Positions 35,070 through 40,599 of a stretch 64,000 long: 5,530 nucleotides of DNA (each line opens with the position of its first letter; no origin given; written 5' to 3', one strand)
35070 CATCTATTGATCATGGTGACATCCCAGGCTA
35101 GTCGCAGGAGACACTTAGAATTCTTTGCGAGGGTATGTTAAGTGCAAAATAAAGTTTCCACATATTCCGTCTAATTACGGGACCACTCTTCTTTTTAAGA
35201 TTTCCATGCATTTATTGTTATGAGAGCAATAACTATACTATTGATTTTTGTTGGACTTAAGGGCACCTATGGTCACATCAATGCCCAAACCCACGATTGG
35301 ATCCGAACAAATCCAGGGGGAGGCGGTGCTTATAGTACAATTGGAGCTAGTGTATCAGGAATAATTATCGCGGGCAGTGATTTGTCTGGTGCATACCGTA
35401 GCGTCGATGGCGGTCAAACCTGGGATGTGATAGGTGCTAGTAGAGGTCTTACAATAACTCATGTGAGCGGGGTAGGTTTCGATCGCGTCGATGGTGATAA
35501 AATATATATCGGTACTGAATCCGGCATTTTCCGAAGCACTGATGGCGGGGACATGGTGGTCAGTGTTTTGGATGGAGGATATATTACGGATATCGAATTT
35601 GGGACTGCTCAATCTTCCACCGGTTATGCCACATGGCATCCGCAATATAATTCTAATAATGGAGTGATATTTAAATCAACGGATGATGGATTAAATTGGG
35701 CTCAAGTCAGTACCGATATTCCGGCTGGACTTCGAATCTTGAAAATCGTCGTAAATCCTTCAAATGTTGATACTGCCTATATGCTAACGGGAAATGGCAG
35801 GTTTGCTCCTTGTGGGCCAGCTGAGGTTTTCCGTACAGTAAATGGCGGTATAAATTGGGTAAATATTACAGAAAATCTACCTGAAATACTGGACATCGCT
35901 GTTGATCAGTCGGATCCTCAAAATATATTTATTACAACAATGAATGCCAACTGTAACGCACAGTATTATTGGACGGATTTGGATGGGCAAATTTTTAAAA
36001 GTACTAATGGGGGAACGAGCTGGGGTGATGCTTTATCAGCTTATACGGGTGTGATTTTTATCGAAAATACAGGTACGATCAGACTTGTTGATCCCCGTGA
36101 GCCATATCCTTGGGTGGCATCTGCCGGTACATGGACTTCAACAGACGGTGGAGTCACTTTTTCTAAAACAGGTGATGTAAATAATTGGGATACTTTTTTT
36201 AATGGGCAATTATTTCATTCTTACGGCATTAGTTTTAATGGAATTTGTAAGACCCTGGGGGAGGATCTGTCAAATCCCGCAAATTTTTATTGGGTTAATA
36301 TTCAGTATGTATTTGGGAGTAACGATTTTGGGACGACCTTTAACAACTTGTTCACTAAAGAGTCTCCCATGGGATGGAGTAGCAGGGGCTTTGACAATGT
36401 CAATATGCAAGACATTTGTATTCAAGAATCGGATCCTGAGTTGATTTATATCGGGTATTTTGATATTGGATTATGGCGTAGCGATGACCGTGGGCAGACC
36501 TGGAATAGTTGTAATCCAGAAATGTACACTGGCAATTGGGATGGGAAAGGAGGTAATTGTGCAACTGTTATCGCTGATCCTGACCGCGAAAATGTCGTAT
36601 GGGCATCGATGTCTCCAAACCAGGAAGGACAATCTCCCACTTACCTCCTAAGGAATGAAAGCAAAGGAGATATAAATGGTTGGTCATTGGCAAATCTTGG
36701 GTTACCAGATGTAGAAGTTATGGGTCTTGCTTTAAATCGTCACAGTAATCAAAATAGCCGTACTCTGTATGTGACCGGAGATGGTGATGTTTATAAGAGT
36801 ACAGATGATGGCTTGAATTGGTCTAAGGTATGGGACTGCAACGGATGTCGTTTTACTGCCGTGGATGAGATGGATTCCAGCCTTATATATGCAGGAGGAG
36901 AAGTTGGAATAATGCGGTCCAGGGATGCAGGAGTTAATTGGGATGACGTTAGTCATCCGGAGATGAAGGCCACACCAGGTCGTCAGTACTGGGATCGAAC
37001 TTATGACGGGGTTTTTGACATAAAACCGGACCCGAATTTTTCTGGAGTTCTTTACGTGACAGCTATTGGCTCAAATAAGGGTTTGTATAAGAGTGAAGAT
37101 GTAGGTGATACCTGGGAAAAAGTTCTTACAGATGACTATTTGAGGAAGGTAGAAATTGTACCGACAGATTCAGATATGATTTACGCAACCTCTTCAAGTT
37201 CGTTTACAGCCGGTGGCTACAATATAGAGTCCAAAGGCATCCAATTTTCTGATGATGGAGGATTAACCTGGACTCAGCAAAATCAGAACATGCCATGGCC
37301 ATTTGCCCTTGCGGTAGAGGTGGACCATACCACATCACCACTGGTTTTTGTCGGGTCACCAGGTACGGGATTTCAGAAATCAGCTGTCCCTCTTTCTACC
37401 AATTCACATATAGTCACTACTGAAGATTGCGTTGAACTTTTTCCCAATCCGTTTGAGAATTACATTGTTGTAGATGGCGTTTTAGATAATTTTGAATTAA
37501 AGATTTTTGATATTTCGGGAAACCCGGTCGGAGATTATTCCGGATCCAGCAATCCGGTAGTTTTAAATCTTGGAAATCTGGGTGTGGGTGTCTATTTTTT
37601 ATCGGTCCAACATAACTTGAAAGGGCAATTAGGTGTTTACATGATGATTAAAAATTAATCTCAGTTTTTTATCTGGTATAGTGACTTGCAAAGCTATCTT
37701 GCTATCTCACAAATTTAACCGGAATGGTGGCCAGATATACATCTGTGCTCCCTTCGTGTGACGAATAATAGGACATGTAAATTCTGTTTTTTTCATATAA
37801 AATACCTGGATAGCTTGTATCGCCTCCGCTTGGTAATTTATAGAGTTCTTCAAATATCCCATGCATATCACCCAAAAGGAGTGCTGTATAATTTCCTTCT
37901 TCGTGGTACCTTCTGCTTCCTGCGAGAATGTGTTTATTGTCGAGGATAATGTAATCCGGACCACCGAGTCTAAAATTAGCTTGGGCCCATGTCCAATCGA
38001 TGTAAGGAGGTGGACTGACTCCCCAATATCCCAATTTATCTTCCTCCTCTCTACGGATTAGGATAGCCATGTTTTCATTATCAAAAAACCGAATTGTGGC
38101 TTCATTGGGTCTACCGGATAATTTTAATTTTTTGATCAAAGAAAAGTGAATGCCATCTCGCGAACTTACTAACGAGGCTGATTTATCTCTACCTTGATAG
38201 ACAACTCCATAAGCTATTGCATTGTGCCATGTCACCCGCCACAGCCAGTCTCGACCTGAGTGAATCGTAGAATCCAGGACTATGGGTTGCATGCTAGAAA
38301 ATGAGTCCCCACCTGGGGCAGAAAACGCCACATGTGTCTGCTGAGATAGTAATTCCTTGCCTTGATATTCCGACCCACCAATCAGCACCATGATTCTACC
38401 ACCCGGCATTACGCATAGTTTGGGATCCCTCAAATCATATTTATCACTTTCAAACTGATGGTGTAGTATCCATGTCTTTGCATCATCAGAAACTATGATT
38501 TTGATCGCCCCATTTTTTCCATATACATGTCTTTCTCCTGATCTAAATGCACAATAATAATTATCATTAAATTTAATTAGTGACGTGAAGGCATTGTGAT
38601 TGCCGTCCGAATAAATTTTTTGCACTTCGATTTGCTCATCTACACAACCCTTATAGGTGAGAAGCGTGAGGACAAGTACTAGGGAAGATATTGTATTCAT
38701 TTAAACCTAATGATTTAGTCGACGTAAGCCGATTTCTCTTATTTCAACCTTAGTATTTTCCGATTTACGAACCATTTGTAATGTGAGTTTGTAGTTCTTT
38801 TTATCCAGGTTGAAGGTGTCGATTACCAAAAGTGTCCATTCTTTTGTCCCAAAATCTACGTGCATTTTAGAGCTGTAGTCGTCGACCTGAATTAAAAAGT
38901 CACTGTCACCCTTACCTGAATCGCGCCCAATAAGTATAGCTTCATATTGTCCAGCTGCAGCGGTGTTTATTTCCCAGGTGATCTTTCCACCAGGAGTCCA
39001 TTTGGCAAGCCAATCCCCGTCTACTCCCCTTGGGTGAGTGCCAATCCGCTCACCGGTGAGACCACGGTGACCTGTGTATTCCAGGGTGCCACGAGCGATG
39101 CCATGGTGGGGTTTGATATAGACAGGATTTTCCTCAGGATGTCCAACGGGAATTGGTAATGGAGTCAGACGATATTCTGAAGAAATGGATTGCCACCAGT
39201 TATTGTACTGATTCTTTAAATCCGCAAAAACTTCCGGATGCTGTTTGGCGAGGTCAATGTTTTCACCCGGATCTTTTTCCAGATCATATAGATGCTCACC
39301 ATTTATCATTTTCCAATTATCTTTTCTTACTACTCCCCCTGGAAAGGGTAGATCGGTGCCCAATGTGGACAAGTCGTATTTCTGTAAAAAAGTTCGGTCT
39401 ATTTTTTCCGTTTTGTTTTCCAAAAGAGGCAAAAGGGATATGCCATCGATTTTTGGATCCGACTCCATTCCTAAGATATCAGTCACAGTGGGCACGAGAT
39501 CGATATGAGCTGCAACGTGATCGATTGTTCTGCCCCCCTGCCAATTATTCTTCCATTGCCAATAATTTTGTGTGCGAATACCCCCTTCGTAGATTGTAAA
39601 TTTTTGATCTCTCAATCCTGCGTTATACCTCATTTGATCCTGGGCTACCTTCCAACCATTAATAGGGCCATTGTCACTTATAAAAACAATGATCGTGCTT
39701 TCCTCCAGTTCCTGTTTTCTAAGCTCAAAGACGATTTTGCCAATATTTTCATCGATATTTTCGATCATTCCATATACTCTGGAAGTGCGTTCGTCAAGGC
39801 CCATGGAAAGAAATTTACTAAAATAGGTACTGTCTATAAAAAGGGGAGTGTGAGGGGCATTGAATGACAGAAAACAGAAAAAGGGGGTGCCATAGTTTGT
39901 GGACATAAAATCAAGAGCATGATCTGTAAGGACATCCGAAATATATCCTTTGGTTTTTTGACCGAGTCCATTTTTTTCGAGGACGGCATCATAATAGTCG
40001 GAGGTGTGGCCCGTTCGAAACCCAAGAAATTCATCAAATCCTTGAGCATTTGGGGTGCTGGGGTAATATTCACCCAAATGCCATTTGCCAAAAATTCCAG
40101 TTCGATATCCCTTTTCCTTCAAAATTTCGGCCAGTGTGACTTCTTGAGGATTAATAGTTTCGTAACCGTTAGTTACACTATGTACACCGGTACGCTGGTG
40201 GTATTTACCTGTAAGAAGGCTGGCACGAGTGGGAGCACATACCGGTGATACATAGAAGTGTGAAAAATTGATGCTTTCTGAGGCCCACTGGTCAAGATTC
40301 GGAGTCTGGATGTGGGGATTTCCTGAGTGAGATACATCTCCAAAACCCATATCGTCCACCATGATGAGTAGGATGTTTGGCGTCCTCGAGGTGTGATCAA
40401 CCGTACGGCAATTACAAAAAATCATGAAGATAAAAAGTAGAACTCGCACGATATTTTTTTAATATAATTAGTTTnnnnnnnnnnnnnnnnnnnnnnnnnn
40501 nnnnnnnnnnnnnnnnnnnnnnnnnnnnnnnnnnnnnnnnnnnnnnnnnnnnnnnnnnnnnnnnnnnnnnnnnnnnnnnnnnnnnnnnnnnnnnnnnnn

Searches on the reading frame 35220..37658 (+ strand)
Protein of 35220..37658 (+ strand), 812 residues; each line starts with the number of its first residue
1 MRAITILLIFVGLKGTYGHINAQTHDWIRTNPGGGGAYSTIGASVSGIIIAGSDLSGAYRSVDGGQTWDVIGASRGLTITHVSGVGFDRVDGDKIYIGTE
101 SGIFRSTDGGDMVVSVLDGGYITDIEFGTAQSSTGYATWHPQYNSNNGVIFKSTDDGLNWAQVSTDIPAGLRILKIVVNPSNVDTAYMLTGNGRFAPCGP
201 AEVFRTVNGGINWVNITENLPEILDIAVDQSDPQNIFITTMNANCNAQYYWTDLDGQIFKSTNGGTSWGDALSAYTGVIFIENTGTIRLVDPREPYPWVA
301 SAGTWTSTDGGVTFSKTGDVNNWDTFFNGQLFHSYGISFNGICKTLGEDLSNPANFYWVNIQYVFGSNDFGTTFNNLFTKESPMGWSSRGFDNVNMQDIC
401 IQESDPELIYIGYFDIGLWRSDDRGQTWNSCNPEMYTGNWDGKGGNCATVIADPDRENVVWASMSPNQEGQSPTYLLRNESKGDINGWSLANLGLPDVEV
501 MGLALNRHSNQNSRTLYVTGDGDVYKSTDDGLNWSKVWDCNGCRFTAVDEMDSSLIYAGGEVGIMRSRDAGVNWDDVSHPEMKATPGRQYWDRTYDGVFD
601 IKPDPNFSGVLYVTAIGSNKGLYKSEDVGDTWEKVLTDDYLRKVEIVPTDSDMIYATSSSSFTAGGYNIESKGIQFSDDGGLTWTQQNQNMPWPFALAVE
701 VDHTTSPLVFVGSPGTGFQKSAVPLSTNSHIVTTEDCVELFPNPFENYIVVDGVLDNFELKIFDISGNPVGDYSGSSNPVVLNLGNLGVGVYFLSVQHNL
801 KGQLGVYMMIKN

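Call 44: search_protein_families(library=pfam, proteins=[window:35220-37658:+], max_evalue=0.0001)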
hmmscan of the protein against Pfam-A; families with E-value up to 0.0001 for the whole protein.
window:35220-37658:+ (812 aa): 4 families
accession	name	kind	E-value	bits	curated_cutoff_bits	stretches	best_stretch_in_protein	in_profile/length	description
PF15902.12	Sortilin-Vps10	-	2.9e-23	82.8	33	2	150-277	3-118/446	Sortilin, neurotensin receptor 3,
PF02012.26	BNR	-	3.2e-08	32.8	27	0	675-685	1-11/12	BNR/Asp-box repeat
PF19755.4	DUF6242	-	6.5e-07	29.9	29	0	472-534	163-217/217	Domain of unknown function (DUF6242)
PF18962.6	Por_Secre_tail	-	1.5e-06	28.8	27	1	740-799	1-65/75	Secretion system C-terminal sorting domain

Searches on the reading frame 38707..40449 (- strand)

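Call 44: search_protein_families(library=pfam, proteins=[window:38707-40449:-], max_evalue=0.0001)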
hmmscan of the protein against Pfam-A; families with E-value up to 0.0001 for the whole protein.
window:38707-40449:- (580 aa): 3 families
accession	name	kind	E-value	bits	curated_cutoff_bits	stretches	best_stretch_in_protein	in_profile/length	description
PF00884.28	Sulfatase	-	8.3e-55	186.7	25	1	24-328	1-301/301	Sulfatase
PF16347.10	SGSH_C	-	1.7e-09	38.5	29.3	1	281-416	7-149/154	N-sulphoglucosamine sulphohydrolase, C-terminal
PF01663.27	Phosphodiest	-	1.3e-05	25.5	23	0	224-294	183-252/342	Type I phosphodiesterase / nucleotide pyrophosphatase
